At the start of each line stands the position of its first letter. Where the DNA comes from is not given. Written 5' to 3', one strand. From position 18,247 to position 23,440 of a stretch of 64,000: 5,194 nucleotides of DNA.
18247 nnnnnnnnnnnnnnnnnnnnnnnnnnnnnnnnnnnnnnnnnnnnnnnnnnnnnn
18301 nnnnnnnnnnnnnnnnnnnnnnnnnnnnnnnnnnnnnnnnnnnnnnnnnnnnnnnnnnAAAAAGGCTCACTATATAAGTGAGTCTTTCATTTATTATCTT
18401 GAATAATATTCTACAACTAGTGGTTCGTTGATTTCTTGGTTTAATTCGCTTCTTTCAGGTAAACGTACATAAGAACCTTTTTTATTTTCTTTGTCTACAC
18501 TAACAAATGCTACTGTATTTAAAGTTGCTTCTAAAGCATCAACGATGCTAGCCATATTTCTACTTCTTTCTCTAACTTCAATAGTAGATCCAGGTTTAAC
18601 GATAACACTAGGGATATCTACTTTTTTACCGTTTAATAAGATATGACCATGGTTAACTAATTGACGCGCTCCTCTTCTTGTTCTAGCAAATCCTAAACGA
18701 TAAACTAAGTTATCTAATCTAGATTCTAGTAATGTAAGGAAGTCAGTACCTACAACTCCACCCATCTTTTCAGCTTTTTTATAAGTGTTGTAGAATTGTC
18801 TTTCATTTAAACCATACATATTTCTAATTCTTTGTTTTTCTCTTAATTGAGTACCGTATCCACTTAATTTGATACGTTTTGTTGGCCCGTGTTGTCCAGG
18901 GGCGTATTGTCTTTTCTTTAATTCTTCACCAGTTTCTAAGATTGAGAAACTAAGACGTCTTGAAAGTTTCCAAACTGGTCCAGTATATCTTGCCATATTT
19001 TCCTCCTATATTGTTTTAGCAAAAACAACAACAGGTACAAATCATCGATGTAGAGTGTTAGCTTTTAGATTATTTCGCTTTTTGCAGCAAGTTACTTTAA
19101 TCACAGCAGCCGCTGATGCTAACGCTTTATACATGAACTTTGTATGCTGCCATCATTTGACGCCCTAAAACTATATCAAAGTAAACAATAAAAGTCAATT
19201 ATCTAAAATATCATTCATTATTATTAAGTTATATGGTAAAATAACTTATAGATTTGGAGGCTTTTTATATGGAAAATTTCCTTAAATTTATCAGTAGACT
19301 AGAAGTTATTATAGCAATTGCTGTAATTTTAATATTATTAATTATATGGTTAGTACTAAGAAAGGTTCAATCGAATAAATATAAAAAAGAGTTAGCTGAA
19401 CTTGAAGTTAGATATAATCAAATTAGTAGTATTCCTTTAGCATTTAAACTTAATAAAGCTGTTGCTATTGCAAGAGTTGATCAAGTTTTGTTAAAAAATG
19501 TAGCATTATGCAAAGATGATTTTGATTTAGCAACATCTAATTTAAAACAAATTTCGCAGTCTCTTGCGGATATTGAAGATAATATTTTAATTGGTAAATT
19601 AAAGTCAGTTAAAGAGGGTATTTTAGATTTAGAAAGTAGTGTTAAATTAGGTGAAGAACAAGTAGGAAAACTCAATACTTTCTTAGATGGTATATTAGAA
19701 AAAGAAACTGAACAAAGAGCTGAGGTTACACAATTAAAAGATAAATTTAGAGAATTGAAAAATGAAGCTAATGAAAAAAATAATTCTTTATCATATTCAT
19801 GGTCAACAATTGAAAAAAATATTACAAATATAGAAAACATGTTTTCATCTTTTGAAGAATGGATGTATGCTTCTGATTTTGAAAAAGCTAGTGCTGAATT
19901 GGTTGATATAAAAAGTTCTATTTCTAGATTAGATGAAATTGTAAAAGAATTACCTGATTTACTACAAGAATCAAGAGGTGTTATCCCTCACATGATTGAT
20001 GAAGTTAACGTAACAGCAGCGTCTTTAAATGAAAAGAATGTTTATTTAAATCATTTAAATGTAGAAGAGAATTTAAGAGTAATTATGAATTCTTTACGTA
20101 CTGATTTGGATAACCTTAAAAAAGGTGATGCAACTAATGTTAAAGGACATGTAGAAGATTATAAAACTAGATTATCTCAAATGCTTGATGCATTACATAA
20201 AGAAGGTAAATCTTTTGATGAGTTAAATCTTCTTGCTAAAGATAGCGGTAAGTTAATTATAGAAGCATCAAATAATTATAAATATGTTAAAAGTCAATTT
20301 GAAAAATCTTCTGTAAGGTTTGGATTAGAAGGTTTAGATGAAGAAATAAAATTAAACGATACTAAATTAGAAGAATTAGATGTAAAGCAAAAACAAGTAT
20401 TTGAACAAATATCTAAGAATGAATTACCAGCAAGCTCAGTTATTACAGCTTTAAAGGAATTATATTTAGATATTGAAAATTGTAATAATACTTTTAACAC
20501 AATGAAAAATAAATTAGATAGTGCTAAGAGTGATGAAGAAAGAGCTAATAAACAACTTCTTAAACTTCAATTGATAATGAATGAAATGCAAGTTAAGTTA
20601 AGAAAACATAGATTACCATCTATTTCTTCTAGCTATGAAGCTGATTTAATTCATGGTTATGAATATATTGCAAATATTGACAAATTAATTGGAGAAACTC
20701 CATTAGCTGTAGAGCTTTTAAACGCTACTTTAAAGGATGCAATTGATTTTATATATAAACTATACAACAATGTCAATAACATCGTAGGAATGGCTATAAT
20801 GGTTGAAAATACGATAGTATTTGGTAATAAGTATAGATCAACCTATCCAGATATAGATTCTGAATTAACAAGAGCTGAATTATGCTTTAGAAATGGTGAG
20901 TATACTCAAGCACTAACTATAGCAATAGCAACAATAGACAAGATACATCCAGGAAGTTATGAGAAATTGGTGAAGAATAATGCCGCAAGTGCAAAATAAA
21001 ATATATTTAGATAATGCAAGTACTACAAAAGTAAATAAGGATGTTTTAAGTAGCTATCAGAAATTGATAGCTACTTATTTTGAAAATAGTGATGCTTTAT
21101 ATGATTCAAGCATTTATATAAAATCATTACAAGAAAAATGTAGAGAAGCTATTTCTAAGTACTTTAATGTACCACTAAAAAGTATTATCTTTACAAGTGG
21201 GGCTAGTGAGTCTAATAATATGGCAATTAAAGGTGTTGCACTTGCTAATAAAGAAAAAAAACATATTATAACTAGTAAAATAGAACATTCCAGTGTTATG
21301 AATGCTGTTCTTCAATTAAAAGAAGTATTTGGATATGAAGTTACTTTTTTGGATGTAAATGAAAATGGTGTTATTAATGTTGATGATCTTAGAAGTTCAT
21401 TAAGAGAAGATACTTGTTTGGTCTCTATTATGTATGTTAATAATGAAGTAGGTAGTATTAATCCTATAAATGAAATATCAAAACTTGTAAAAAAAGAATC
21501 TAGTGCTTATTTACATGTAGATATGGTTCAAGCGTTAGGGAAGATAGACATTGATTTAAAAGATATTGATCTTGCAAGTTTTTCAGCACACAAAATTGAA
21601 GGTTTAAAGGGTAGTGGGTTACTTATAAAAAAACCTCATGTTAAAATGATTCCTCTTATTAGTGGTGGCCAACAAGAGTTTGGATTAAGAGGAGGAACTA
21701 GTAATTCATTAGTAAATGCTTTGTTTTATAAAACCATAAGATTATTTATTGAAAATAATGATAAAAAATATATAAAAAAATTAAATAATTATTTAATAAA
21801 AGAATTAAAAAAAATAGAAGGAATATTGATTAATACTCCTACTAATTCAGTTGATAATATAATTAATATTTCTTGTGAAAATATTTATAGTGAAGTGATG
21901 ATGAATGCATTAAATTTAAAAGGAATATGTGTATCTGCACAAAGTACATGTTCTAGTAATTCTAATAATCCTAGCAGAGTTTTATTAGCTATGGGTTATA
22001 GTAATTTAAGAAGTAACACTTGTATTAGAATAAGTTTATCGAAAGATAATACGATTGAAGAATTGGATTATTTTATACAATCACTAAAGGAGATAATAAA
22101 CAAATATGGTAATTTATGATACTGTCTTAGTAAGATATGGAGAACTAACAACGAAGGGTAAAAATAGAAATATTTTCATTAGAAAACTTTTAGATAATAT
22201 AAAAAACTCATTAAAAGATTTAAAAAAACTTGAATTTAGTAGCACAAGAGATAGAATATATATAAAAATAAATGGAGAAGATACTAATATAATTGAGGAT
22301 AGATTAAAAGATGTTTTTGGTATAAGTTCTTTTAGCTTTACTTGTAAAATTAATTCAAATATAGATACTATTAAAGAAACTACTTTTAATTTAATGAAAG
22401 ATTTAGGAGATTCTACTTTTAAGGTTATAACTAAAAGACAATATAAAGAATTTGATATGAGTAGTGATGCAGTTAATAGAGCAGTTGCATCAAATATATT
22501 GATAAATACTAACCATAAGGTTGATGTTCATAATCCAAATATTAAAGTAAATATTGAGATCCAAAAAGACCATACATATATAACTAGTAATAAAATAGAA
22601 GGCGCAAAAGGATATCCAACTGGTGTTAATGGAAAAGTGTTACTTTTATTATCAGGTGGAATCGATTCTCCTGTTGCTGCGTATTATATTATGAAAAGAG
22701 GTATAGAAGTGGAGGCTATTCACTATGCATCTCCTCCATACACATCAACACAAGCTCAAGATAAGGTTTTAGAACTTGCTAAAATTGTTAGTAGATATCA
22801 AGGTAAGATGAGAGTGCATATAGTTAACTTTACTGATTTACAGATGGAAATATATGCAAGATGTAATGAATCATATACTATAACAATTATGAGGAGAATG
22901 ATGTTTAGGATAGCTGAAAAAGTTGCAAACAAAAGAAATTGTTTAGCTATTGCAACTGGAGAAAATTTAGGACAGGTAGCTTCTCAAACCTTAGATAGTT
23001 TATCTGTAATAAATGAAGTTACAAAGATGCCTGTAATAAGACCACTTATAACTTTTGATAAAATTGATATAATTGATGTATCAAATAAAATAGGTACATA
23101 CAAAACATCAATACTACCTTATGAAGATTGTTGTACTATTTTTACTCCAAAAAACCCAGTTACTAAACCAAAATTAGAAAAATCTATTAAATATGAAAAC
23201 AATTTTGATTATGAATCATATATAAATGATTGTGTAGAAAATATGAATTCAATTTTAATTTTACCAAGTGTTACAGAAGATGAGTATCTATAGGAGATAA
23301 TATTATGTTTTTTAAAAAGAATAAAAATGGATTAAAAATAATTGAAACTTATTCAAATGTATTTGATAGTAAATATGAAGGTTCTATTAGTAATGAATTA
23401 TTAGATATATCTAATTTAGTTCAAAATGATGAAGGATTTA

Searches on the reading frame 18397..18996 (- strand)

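Call 75: search_protein_families(library=pfam, proteins=[window:18397-18996:-], max_evalue=0.001)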
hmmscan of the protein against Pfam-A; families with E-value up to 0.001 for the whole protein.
window:18397-18996:- (200 aa): 2 families
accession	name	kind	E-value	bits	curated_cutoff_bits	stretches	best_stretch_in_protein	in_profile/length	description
PF00163.24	Ribosomal_S4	-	7.9e-25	87.8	23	1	3-91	1-95/95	Ribosomal protein S4/S9 N-terminal domain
PF01479.30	S4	-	1.3e-19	70.1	22.8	1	93-139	2-48/48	S4 domain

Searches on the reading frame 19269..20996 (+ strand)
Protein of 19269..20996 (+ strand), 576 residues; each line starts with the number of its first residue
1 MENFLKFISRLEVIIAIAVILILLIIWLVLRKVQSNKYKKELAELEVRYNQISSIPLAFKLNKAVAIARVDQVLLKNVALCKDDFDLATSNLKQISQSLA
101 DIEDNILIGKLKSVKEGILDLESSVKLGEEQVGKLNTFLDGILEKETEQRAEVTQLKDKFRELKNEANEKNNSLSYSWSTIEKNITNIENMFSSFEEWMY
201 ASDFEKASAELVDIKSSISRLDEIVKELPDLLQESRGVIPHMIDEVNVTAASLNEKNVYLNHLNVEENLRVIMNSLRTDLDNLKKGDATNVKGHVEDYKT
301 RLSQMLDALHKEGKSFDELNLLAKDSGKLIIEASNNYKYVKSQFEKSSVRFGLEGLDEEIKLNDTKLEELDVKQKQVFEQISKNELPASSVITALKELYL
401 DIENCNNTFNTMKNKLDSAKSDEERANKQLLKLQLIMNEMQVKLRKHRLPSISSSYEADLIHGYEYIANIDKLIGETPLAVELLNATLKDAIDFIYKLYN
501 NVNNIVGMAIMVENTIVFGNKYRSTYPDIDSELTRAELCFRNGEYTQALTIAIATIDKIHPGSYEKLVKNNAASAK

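Call 75: search_protein_families(library=pfam, proteins=[window:19269-20996:+], max_evalue=0.001)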
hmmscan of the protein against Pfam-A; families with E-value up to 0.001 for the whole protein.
window:19269-20996:+ (576 aa): 1 family
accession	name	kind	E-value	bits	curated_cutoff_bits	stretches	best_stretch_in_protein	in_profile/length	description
PF06160.17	EzrA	-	4.7e-107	359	39.6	1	17-570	2-556/557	Septation ring formation regulator, EzrA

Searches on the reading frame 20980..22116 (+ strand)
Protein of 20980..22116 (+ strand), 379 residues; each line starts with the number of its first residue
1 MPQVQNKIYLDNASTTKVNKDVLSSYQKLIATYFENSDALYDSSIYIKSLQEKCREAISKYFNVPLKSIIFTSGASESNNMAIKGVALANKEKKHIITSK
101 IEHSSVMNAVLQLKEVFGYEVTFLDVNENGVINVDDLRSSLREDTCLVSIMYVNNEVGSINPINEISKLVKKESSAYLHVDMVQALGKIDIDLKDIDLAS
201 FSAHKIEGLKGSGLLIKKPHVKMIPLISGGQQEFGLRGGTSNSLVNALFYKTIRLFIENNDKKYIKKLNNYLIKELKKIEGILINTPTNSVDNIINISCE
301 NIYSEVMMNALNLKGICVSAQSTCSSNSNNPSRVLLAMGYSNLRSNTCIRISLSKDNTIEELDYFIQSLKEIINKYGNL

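Call 75: search_protein_families(library=pfam, proteins=[window:20980-22116:+], max_evalue=0.001)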
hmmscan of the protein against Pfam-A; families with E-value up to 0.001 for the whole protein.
window:20980-22116:+ (379 aa): 1 family
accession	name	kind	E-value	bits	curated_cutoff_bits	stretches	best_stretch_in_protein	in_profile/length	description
PF00266.25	Aminotran_5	-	1.5e-69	235.2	21.5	1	8-365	1-371/371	Aminotransferase class-V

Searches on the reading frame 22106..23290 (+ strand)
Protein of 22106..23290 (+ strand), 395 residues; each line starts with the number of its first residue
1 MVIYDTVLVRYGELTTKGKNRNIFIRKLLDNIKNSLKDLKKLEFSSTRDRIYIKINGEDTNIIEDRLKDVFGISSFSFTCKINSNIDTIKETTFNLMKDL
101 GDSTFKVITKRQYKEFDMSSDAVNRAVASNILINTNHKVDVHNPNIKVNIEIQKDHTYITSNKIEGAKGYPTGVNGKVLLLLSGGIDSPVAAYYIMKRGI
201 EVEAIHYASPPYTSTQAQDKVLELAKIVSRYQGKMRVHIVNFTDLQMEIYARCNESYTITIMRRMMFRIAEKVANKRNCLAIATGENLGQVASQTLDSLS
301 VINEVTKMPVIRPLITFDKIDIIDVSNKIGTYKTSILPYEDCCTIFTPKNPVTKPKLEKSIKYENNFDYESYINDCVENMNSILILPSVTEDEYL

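Call 75: search_protein_families(library=pfam, proteins=[window:22106-23290:+], max_evalue=0.001)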
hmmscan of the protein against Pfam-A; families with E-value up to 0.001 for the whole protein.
window:22106-23290:+ (395 aa): 6 families
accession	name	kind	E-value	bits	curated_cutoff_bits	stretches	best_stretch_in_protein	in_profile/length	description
PF02568.20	ThiI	-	1.7e-70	237.1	20.5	1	173-367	1-195/197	Thiamine biosynthesis protein (ThiI)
PF22025.1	ThiI_fer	-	3.8e-27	95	25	1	7-77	2-72/72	ThiI ferredoxin-like domain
PF02926.22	THUMP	-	1.6e-16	60.9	20.6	1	84-160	2-82/84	THUMP domain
PF06508.19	QueC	-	2.1e-07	31.1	22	1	177-340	1-178/210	Queuosine biosynthesis protein QueC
PF03054.22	tRNA_Me_trans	-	0.00032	20.8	20.6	1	177-212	2-37/202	tRNA methyl transferase HUP domain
PF01171.26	ATP_bind_3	-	0.00073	19.7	27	0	178-326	2-156/182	PP-loop family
